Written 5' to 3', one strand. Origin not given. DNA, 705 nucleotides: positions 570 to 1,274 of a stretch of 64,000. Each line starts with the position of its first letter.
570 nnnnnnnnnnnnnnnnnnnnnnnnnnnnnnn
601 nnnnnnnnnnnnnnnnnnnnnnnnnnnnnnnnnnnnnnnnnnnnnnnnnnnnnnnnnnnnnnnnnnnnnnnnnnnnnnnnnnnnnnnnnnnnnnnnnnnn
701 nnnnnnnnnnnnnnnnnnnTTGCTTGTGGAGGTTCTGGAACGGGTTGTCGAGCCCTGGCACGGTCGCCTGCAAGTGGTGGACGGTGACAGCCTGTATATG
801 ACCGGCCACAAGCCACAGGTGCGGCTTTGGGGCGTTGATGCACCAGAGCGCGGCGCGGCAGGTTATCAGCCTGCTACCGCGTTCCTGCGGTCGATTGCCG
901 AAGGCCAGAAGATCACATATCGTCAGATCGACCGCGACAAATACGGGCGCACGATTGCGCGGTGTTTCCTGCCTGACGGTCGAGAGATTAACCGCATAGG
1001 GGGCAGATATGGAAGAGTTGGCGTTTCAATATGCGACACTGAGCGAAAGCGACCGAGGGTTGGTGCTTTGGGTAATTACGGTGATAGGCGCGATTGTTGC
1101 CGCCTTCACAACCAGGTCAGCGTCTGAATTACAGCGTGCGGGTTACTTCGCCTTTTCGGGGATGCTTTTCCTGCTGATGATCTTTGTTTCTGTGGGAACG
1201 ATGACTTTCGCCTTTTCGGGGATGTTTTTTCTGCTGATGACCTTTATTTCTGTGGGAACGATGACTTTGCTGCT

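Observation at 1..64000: Unusually many disrupted genes: homopolymer-linked frameshifts (likely sequencing error) mixed with nonsense codons, a tandem duplication and truncations (likely real decay)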

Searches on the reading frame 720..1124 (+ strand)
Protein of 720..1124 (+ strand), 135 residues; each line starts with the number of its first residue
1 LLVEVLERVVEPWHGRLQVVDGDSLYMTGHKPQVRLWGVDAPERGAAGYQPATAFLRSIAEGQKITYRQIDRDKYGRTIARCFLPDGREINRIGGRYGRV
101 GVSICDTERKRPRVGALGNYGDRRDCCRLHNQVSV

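Call 50: search_protein_families(library=ncbifam, max_evalue=0.001, proteins=[window:720-1124:+])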
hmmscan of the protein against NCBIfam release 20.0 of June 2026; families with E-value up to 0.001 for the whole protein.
window:720-1124:+ (135 aa): 2 families
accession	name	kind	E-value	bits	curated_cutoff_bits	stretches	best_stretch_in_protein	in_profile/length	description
NF047969.1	CaNuclEcnA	equivalog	7.9e-05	22.7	180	0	17-45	10-40/151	calcium-activated nuclease EcnA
NF047694.1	TnucaseNucIStaph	equivalog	0.00022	20.8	250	1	18-87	51-131/175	thermonuclease NucI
